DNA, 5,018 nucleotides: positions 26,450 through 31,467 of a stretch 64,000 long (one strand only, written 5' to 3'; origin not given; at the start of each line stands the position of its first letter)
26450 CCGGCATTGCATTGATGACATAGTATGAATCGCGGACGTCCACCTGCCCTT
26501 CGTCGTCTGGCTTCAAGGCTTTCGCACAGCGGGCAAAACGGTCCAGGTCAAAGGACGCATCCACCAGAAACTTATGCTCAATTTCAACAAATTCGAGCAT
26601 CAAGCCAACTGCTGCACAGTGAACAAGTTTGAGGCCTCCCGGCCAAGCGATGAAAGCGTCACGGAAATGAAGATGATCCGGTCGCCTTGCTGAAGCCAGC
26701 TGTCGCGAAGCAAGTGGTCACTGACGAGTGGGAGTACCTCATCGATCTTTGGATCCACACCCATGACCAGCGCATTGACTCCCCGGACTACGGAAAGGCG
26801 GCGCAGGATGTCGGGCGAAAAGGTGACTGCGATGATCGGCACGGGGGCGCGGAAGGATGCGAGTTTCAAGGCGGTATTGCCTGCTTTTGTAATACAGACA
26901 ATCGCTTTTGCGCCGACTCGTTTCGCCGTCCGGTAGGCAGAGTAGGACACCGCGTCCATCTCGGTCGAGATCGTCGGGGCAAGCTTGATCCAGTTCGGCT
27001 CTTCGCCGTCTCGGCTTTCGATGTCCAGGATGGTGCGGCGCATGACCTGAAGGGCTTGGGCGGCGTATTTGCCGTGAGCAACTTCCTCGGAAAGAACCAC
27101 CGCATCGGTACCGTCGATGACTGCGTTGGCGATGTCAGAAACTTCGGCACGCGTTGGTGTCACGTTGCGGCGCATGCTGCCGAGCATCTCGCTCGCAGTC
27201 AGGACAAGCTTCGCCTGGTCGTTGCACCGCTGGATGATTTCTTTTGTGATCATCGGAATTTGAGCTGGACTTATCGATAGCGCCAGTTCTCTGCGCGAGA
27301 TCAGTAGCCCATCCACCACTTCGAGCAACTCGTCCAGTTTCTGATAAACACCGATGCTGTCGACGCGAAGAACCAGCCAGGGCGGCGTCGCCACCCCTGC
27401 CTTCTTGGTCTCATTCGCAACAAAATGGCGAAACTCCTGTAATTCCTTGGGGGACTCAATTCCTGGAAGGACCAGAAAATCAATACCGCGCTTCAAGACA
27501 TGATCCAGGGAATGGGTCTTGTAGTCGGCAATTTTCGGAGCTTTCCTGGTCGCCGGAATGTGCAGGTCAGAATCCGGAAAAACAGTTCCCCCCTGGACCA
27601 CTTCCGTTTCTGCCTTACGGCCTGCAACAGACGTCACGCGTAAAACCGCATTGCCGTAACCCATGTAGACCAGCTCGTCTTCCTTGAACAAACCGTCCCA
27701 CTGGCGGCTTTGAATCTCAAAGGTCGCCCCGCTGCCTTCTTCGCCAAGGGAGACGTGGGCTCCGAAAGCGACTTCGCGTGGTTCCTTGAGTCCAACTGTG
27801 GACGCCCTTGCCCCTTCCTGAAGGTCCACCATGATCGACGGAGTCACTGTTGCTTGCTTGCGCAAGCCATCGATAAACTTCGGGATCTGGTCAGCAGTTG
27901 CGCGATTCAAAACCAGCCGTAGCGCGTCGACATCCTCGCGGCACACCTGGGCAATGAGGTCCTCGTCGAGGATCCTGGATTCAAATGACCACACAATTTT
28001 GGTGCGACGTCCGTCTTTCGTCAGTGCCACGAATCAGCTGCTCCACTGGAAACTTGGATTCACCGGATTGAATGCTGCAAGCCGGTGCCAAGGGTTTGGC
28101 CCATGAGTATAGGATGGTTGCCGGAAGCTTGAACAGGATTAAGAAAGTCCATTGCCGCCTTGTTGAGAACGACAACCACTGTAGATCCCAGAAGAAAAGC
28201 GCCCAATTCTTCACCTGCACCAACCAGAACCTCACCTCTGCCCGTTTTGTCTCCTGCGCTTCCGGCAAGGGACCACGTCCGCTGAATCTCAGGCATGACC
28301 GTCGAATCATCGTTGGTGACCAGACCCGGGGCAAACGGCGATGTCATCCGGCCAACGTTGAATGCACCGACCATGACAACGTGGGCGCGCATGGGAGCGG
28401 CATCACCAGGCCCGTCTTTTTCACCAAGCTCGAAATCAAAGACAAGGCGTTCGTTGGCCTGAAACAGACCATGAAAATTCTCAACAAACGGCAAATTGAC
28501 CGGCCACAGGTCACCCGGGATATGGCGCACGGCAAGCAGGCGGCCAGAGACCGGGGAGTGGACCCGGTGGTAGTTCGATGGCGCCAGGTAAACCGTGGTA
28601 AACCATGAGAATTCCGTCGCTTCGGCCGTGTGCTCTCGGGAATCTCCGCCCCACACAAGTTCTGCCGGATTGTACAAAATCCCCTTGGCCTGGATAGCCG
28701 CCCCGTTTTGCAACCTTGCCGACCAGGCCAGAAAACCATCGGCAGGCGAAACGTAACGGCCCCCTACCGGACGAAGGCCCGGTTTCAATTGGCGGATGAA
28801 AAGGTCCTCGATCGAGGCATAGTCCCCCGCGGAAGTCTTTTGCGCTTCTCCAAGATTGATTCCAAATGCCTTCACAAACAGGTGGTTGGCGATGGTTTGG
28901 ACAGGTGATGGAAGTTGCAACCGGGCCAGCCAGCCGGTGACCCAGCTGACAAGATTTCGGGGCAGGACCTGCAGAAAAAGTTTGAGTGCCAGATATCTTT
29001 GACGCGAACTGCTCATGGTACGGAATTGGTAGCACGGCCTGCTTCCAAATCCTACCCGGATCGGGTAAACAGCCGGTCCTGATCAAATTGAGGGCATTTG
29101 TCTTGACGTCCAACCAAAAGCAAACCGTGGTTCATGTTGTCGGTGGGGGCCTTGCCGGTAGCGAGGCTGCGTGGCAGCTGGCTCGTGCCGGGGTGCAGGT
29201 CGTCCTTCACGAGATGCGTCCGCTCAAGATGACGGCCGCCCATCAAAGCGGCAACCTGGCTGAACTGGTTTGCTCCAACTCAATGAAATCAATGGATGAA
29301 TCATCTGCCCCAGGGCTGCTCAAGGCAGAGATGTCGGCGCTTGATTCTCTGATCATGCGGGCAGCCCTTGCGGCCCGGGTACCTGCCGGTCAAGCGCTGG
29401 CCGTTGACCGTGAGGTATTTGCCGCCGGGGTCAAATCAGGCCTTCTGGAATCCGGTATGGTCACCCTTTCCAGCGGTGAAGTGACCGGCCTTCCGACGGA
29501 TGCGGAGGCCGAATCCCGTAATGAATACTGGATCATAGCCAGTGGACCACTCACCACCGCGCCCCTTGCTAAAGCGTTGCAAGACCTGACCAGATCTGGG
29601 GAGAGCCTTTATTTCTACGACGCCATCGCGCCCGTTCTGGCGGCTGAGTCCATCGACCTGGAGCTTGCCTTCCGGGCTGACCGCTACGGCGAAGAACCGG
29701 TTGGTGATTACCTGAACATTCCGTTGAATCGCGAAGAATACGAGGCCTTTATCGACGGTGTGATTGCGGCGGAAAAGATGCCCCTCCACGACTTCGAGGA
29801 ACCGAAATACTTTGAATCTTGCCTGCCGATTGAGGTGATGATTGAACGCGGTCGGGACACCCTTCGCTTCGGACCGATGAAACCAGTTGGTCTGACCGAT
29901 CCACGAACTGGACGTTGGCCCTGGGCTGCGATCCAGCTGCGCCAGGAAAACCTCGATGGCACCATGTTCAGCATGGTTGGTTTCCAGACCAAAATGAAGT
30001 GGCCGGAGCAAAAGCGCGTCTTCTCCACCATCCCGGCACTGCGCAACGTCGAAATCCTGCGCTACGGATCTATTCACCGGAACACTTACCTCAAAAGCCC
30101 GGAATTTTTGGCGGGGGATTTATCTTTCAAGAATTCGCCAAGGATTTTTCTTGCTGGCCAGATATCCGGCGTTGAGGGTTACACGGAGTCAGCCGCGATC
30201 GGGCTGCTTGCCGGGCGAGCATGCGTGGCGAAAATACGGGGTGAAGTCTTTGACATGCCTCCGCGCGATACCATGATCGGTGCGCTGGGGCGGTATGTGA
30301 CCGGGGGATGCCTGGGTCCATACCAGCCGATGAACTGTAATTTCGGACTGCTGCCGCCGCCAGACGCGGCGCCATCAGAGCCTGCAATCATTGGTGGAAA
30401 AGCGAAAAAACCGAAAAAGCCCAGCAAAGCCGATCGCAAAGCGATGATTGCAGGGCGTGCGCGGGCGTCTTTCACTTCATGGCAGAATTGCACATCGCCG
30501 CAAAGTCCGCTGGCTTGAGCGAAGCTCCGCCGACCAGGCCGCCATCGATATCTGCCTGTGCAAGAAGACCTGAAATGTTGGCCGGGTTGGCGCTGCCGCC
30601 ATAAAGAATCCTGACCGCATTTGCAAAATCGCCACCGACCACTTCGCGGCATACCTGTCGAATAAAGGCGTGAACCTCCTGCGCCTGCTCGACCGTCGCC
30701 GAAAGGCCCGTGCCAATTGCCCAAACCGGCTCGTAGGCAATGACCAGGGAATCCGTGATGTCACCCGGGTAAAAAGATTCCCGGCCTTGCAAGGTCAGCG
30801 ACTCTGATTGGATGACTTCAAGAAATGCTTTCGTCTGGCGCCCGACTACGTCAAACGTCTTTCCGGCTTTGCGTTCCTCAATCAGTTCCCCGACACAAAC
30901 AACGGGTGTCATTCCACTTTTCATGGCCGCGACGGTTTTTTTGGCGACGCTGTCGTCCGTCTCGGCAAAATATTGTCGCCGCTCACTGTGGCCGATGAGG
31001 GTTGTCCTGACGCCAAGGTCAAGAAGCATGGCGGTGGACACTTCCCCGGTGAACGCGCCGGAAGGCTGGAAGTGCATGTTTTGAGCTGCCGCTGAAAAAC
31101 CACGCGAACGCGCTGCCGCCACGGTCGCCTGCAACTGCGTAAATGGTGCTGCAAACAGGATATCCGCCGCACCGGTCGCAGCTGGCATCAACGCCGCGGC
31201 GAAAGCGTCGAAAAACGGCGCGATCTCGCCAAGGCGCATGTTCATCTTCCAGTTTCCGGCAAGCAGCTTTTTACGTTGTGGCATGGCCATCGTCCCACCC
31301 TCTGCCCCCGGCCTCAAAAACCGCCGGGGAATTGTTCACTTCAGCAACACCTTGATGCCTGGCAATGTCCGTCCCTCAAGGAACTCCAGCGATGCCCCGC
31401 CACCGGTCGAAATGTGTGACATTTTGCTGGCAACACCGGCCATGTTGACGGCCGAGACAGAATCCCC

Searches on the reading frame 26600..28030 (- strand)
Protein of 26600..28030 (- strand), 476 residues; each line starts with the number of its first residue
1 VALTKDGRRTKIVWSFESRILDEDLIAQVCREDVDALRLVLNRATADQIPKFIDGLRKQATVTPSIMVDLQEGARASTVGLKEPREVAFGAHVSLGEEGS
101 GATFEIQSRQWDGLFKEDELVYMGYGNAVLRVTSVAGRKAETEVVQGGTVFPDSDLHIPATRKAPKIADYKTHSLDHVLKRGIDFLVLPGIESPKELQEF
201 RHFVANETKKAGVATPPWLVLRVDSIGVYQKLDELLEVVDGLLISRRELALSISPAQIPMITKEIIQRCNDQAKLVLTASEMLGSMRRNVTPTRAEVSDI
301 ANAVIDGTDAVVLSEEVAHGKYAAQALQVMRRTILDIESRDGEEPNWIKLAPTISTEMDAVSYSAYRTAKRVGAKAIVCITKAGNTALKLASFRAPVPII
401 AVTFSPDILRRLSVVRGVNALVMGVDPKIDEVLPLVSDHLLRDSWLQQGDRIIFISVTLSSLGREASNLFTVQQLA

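Call 8: search_protein_families(library=pfam, proteins=[window:26600-28030:-], max_evalue=0.001)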
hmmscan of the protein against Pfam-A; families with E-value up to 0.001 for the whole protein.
window:26600-28030:- (476 aa): 2 families
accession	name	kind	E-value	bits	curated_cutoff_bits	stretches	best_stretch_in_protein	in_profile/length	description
PF00224.27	PK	-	6.3e-39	134.4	30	1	9-326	3-327/328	Pyruvate kinase, barrel domain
PF02887.21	PK_C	-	2e-21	76.7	28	1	359-456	1-98/114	Pyruvate kinase, alpha/beta domain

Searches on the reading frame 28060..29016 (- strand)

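Call 8: search_protein_families(library=pfam, proteins=[window:28060-29016:-], max_evalue=0.001)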
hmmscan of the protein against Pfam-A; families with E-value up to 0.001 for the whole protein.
window:28060-29016:- (318 aa): 1 family
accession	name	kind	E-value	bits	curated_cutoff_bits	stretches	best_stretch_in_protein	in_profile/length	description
PF02666.20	PS_Dcarbxylase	-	3.7e-39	134.9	22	1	70-310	2-197/198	Phosphatidylserine decarboxylase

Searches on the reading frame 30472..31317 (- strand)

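Call 8: search_protein_families(library=pfam, proteins=[window:30472-31317:-], max_evalue=0.001)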
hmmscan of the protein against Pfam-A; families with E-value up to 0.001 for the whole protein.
window:30472-31317:- (281 aa): 1 family
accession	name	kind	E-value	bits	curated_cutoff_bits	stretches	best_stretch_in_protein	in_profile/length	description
PF00121.24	TIM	-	2.2e-85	286.6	20.1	1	18-278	2-244/245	Triosephosphate isomerase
